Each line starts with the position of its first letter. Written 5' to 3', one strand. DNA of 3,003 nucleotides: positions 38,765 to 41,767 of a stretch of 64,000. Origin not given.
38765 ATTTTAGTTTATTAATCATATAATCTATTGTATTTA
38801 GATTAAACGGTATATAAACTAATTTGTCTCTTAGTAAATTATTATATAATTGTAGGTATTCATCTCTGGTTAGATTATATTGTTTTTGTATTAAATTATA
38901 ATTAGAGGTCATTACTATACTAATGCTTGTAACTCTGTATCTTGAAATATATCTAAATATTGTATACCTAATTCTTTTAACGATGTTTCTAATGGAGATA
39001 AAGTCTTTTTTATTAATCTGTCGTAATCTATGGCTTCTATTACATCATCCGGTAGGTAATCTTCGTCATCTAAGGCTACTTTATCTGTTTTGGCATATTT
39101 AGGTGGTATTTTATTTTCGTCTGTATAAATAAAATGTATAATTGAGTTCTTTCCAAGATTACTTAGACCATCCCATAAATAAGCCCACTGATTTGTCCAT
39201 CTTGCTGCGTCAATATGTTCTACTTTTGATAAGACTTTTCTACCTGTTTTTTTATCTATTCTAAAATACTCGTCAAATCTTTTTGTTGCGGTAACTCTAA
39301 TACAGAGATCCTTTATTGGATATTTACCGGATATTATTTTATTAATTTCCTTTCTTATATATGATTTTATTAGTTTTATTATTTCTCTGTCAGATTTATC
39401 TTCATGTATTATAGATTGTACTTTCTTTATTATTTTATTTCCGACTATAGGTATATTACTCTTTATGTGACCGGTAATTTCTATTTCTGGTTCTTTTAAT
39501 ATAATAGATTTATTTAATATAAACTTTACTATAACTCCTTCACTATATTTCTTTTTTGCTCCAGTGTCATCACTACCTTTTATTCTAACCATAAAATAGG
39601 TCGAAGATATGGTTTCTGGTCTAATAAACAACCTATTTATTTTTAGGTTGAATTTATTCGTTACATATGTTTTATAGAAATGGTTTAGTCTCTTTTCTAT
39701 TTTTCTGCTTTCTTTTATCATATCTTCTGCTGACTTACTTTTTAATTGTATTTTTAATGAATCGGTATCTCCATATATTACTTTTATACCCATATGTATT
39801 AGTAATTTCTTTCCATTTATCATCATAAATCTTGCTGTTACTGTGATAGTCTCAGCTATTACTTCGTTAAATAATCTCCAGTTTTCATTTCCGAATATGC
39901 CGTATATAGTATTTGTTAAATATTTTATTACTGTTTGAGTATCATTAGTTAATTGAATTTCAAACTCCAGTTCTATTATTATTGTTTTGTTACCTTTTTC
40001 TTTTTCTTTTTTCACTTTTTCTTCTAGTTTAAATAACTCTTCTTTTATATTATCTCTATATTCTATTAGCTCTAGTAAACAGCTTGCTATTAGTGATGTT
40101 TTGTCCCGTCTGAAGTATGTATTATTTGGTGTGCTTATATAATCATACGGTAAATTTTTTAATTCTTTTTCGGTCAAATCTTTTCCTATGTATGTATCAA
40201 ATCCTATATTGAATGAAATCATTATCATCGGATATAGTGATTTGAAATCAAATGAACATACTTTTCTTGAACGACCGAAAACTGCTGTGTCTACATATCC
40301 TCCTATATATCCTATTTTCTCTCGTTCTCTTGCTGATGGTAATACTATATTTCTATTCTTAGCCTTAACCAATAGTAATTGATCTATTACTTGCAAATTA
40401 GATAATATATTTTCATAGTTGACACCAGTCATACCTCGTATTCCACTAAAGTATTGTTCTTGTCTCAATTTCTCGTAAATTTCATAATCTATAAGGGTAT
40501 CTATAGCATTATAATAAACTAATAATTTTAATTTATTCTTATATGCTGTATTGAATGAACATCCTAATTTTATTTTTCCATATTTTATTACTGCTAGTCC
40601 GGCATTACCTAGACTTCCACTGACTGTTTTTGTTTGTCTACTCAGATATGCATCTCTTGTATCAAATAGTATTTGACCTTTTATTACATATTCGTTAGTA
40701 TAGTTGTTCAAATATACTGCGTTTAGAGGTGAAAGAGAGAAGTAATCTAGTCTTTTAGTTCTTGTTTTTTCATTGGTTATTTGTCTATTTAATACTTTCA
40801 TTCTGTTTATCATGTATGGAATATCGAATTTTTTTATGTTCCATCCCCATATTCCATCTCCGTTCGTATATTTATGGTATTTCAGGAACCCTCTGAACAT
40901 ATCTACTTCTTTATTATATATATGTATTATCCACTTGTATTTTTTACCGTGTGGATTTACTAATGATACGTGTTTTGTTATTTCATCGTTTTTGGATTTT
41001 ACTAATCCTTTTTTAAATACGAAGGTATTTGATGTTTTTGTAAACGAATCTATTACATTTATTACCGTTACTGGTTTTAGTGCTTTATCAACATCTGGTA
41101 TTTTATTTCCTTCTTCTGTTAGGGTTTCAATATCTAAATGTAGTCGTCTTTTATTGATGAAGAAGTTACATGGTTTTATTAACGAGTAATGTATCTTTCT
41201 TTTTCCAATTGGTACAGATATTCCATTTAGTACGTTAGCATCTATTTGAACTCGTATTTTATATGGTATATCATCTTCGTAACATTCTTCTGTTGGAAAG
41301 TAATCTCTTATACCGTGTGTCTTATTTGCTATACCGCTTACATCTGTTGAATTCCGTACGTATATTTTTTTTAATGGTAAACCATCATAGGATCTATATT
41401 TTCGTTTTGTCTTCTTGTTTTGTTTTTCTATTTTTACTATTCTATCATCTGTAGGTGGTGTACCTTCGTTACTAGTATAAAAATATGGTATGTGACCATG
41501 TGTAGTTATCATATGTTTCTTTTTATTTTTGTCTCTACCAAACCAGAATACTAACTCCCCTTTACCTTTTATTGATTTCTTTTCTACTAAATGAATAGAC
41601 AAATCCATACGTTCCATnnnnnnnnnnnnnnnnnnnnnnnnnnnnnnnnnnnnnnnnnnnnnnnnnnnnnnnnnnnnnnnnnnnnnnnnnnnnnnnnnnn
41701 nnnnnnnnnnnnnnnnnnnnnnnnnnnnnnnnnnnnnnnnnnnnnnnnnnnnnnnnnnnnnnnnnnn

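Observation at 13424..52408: Archaeal-type information-processing gene set with prokaryotic expression signals: likely virus or mobile element of an archaeal host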

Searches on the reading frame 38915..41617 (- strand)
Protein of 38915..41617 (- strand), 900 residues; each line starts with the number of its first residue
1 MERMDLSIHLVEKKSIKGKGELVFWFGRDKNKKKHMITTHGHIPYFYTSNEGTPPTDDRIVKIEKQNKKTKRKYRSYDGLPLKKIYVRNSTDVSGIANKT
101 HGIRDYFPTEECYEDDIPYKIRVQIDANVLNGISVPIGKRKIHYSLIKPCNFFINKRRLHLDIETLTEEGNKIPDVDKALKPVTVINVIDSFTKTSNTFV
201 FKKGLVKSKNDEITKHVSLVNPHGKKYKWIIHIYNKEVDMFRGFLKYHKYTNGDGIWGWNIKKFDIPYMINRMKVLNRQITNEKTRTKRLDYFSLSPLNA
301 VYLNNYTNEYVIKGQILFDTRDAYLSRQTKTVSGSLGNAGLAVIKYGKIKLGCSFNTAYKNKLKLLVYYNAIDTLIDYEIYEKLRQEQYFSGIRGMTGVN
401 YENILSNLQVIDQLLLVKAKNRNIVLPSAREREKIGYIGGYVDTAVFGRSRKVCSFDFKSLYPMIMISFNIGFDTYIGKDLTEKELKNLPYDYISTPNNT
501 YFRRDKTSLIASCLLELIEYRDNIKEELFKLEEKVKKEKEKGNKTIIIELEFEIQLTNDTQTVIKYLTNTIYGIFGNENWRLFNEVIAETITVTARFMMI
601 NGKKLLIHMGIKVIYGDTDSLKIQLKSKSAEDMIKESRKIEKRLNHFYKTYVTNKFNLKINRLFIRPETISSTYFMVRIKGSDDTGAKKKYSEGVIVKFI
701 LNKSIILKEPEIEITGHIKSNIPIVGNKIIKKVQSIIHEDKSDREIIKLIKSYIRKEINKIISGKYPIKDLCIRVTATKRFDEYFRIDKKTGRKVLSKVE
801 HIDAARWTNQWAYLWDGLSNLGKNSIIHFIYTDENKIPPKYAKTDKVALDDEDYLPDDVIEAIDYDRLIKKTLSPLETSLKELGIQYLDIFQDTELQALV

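Call 7: search_protein_families(library=pfam, max_evalue=0.01, proteins=[window:38918-41617:-])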
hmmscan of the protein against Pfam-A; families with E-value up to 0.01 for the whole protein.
seq(900 aa): 2 families
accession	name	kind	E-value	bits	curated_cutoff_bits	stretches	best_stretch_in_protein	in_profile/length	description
PF00136.26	DNA_pol_B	-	1.5e-33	116.8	23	1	410-800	14-390/453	DNA polymerase family B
PF03104.25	DNA_pol_B_exo1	-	2.9e-13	50.2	23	1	113-320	4-224/242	DNA polymerase family B, exonuclease domain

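Call 11: search_dna_similar(query=window:38915-41617:-, collection=phages, mode=protein, max_rows=25)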
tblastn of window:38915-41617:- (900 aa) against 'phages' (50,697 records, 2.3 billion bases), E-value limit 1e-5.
Records with a match: 2400; places in all: 2402; records where one place covers at least 80% of the query: 33.
Best place of each record, by identity: <60% 2400.
By first word of the organism name: Escherichia 585; Synechococcus 377; Klebsiella 329; Salmonella 163; Vibrio 120; Shigella 84; Acinetobacter 69; Cyanophage 61; Aeromonas 61; Enterobacter 59; and 58 more.
By host as written in the record: - 449; Escherichia coli 247; Klebsiella pneumoniae 114; Synechococcus 107; Synechococcus sp. 38; Escherichia coli O157:H7 33; Synechococcus sp. WH7803 28; Aeromonas salmonicida 26; and 513 more.
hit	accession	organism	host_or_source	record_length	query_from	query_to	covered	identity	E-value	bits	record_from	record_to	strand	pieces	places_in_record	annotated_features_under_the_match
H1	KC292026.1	Halogranum tailed virus 1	Halogranum sp. SS5-1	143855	9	900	89%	24.6%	4e-29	210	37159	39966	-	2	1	49: DNA polymerase elongation subunit (family B)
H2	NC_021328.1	Halogranum tailed virus 1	Halogranum sp. SS5-1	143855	9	900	89%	24.6%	4e-29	210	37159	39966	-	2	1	49: DNA polymerase elongation subunit (family B)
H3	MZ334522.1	Halorubrum tailed virus 27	Halorubrum sp.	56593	28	885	95%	22.8%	2e-33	146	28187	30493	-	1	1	DNA polymerase elongation subunit family B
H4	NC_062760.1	Halorubrum tailed virus 27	Halorubrum sp.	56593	28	885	95%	22.8%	2e-33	146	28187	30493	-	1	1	DNA polymerase elongation subunit family B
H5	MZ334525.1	Haloarcula tailed virus 2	Halorubrum sp.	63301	79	890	90%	22.8%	1e-39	166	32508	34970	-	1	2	DNA polymerase elongation subunit family B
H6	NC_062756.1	Haloarcula tailed virus 2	Halorubrum sp.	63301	79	890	90%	22.8%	1e-39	166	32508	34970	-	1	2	DNA polymerase elongation subunit family B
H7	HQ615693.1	Synechococcus phage S-CRM01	Synechococcus sp. LC16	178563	73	777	78%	24.3%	1e-16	92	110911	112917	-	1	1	DNA polymerase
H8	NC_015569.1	Synechococcus phage S-CRM01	Synechococcus sp. LC16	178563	73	777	78%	24.3%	1e-16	92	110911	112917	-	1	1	DNA polymerase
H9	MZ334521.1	Halorubrum tailed virus 25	Halorubrum sp.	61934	20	716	77%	24.5%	5e-36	154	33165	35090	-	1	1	DNA polymerase elongation subunit family B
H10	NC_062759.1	Halorubrum tailed virus 25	Halorubrum sp.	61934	20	716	77%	24.5%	5e-36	154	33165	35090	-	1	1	DNA polymerase elongation subunit family B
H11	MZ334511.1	Halorubrum virus HRTV-21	Halorubrum sp.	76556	26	751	81%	23.2%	3e-27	125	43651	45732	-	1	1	DNA polymerase elongation subunit family B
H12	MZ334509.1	Haloarcula virus HJTV-1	Haloarcula japonica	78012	26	751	81%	23.2%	5e-27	125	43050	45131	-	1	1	DNA polymerase elongation subunit family B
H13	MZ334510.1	Halorubrum phage HRTV-13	Halorubrum sp.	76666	26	751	81%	23.2%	5e-27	125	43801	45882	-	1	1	DNA polymerase elongation subunit family B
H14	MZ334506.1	Halorubrum virus HRTV-16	Halorubrum sp.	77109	26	751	81%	23.2%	5e-27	125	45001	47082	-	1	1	DNA polymerase elongation subunit family B | hypothetical protein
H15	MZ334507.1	Haloarcula virus HCTV-8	Haloarcula californiae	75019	26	751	81%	23.2%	7e-27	124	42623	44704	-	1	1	DNA polymerase elongation subunit family B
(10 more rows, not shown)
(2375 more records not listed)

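Call 12: find_homologous_proteins(query=window:38915-41617:-)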
Query window:38915-41617:- (900 aa): 88 proteins with E <= 0.001 among 8000 candidates.
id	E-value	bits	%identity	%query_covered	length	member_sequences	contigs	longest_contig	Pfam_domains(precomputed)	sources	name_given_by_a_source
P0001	0.0e+0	2019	100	100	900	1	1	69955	PF00136.27,PF03104.26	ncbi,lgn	-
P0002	0.0e+0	1052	56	100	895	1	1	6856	PF00136.27,PF03104.26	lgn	-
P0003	0.0e+0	1051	55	100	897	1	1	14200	PF00136.27,PF03104.26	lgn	-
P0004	0.0e+0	1050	55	100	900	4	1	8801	PF00136.27,PF03104.26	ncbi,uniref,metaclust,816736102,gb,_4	ncbi:hypothetical protein LCGC14_0945520 [marine sediment metagenome]|uniref:DNA-directed DNA polyme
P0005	3.0e-297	1007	54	99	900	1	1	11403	PF00136.27,PF03104.26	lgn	-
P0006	3.4e-264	897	50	100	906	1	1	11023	PF00136.27,PF03104.26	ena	-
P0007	1.1e-260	886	49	100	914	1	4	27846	PF00136.27,PF03104.26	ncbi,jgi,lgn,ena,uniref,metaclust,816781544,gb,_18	ncbi:hypothetical protein LCGC14_0546620 [marine sediment metagenome]|uniref:DNA-directed DNA polyme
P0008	6.3e-252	857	48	99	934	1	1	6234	PF00136.27,PF03104.26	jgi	-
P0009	1.7e-124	435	35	98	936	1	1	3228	PF00136.27,PF03104.26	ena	-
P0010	3.3e-80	289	35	59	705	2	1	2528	PF00136.27,PF03104.26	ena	-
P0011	9.9e-42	161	26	85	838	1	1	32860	PF00136.27,PF03104.26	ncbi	ncbi:MAG: DNA polymerase domain-containing protein [bacterium]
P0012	1.8e-41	161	27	96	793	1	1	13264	PF00136.27,PF03104.26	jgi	jgi:DNA polymerase I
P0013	1.5e-38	151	25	99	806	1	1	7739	PF00136.27,PF03104.26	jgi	jgi:DNA polymerase I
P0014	3.4e-38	150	27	97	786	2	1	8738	PF00136.27,PF03104.26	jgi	-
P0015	1.7e-27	114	26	56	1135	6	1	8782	PF00136.27,PF03104.26,PF14890.12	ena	-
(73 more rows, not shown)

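Call 19: find_related_loci(query=window:38915-41617:-, collection=viral_contigs, flank=10000)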
Query window:38915-41617:- (900 aa) in viral_contigs; peptide patterns used: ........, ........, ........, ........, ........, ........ (x = any residue, [..] = any of these).
45 stretches matched a pattern; 1 encode a relative of the query (tblastn E <= 1e-3); 1 distinct loci.
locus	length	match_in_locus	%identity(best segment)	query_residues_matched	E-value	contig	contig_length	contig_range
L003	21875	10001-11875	25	159-758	1e-24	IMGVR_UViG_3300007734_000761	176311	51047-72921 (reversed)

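Call 22: find_related_loci(query=A1, collection=viral_contigs, flank=10000)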
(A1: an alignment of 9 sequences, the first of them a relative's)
Query A1 (900 aa) in viral_contigs; peptide patterns used: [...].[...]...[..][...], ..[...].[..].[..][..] (x = any residue, [..] = any of these).
583 stretches matched a pattern; 456 encode a relative of the query (tblastn E <= 1e-3); the best 80 are kept; 80 distinct loci.
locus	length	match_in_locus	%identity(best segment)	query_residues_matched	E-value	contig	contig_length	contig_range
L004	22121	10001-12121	25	161-884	7e-37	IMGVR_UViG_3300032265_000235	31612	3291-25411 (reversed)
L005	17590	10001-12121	25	161-884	6e-37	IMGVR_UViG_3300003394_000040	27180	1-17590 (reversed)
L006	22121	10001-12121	25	161-884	6e-37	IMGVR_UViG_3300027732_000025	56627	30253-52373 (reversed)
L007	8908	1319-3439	25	161-884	1e-36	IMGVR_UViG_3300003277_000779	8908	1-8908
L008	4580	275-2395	25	161-884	5e-36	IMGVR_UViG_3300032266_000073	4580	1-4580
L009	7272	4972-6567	24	161-673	4e-34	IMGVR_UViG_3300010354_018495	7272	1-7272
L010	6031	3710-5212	29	232-725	5e-34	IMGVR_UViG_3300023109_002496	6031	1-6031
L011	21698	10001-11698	27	160-725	2e-33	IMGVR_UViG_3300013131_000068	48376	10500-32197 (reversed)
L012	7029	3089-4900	25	161-782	1e-33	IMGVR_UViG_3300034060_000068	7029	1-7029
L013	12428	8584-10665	25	159-884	2e-33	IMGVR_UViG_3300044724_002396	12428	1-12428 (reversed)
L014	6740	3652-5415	26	161-753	4e-33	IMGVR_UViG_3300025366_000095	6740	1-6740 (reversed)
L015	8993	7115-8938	25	161-784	4e-33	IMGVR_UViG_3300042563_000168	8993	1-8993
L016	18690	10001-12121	25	161-884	2e-33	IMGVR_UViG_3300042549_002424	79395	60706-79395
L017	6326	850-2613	26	161-753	5e-33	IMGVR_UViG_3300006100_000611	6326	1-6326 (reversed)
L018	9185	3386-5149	26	161-753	7e-33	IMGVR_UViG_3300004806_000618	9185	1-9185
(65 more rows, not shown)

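Call 23: find_related_loci(query=A1, collection=genome_contigs, flank=10000)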
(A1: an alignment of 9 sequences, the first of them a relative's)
Query A1 (900 aa) in genome_contigs; peptide patterns used: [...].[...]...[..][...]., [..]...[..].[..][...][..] (x = any residue, [..] = any of these).
20 stretches matched a pattern, but none encodes a relative of the query by tblastn (E <= 1e-3).

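Call 24: find_encoding_contigs(protein=P0007, flank=10000, max_places=4)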
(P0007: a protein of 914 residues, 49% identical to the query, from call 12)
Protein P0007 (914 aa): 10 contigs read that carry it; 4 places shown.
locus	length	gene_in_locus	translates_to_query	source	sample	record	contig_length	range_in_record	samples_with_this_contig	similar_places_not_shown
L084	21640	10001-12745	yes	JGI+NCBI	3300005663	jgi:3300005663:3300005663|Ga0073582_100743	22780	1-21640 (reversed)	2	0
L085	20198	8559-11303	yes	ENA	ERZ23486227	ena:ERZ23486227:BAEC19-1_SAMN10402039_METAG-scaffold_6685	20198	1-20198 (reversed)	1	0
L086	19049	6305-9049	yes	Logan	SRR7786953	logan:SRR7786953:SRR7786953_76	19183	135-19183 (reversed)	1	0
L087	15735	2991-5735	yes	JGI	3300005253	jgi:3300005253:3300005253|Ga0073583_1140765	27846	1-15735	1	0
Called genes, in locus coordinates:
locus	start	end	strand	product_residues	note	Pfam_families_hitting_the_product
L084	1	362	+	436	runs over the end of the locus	PF02195:ParB_N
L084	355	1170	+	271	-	-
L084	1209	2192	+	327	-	-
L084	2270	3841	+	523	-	-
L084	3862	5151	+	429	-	-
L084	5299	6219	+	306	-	-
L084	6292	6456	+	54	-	-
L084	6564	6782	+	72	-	-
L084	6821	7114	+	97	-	-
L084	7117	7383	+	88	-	-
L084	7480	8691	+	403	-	-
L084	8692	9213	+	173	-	-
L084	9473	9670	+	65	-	-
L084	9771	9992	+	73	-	-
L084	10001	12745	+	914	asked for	PF03104:DNA_pol_B_exo1, PF00136:DNA_pol_B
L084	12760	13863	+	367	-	PF12705:PDDEXK_1 (weak)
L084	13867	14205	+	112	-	-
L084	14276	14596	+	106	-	-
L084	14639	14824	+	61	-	-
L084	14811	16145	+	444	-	PF00534:Glycos_transf_1, PF13692:Glyco_trans_1_4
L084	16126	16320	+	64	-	-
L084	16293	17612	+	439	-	PF13439:Glyco_transf_4, PF13579:Glyco_trans_4_4 (faint), PF00534:Glycos_transf_1, PF13692:Glyco_trans_1_4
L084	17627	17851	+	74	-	-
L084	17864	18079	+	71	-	-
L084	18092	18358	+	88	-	PF12961:DUF3850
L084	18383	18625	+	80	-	-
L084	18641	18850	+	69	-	-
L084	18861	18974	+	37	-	-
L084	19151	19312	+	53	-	-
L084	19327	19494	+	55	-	-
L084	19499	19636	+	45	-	-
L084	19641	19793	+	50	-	-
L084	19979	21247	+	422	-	PF13439:Glyco_transf_4, PF13579:Glyco_trans_4_4, PF00534:Glycos_transf_1, PF13692:Glyco_trans_1_4, PF13524:Glyco_trans_1_2 (weak)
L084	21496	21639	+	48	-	?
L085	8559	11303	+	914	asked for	PF03104:DNA_pol_B_exo1, PF00136:DNA_pol_B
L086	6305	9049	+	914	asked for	PF03104:DNA_pol_B_exo1, PF00136:DNA_pol_B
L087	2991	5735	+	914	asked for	PF03104:DNA_pol_B_exo1, PF00136:DNA_pol_B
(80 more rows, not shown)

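Call 25: find_encoding_contigs(protein=P0003, flank=10000, max_places=3)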
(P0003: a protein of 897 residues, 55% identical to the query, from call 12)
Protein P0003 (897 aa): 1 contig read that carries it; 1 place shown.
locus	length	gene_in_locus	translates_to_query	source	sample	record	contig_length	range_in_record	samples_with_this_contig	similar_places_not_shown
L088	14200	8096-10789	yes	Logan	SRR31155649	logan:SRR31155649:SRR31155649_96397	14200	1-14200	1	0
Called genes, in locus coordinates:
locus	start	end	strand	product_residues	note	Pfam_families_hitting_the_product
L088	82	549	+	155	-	-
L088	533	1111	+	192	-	-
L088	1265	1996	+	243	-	PF00692:dUTPase, PF22769:DCD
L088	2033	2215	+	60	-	-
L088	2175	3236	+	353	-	-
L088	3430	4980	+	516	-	-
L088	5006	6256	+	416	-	-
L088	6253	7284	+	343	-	-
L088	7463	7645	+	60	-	-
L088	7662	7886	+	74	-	-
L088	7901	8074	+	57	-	-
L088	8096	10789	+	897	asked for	PF03104:DNA_pol_B_exo1, PF00136:DNA_pol_B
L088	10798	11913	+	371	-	PF12705:PDDEXK_1 (weak)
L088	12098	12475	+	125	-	-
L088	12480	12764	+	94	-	-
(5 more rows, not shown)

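Call 26: search_protein_families(library=ncbifam, max_evalue=0.01, proteins=[window:38915-41617:-])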
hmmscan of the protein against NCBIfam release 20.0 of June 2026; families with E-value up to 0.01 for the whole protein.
window:38915-41617:- (900 aa): 10 families
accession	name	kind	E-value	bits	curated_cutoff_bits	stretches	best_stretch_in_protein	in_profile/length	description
NF004421.0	PRK05762.1-2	equivalog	5.3e-48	163.9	570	2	14-527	17-494/795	DNA polymerase II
NF004422.0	PRK05762.1-4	equivalog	1.6e-26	93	1103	2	562-785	494-702/789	DNA polymerase II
NF004417.0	PRK05761.1-3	equivalog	6.9e-23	80.5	780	1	157-786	217-777/858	DNA-directed DNA polymerase I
NF004420.0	PRK05762.1-1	equivalog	3.7e-19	68.9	1435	1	251-784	215-695/783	DNA polymerase II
TIGR00592.1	pol2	superfamily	2.6e-17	62.2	239.95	1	434-650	797-985/1176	DNA polymerase (pol2)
NF004419.0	PRK05761.1-5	equivalog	2.5e-14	52.2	1285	1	451-784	566-844/932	DNA-directed DNA polymerase I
NF004415.0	PRK05761.1-1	equivalog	6.3e-12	44.2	1289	1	445-693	502-733/883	DNA-directed DNA polymerase I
NF004418.0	PRK05761.1-4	subfamily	7.6e-07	27.7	692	1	439-632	325-497/717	type B DNA-directed DNA polymerase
NF004416.0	PRK05761.1-2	equivalog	0.00046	18.7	516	0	559-645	392-480/665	type B DNA-directed DNA polymerase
NF002270.0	PRK01202.1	subfamily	0.0019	18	117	1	173-251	45-123/129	glycine cleavage system protein GcvH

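Call 33: list_cluster_members(proteins=[window:38915-41617:-, window:31649-32599:-, window:47100-48059:+, window:13424-14314:-, window:28073-29131:-, window:48342-50216:+, window:44127-45353:-, window:42741-44123:-, window:41698-42744:-, window:2039-3424:-])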
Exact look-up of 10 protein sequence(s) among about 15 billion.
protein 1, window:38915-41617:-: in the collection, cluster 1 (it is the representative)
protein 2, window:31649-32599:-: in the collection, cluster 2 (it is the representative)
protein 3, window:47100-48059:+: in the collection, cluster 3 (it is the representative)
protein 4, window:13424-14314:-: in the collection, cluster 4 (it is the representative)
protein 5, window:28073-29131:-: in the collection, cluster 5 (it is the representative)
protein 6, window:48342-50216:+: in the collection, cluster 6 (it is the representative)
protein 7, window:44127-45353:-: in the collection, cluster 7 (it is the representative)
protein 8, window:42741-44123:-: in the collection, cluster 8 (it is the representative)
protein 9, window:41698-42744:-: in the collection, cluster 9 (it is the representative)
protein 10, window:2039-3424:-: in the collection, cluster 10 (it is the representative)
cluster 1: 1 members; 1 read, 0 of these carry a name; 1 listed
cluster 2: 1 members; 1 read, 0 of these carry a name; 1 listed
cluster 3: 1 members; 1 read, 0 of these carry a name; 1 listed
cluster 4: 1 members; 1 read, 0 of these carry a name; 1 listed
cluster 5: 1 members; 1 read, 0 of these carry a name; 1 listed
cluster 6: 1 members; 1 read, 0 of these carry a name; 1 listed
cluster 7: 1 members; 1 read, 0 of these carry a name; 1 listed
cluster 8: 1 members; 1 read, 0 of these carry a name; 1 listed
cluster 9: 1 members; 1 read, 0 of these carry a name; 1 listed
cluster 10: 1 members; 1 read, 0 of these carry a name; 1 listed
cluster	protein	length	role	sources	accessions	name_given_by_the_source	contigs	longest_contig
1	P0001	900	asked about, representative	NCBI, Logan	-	-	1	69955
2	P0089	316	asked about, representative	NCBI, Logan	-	-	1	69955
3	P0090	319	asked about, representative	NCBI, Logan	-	-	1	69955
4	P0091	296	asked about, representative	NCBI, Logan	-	-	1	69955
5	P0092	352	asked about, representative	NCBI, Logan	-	-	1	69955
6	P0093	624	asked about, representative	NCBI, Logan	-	-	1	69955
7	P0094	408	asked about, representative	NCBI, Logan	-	-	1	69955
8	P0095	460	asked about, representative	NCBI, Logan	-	-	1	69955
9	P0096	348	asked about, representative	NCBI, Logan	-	-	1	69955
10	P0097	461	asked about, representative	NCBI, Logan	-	-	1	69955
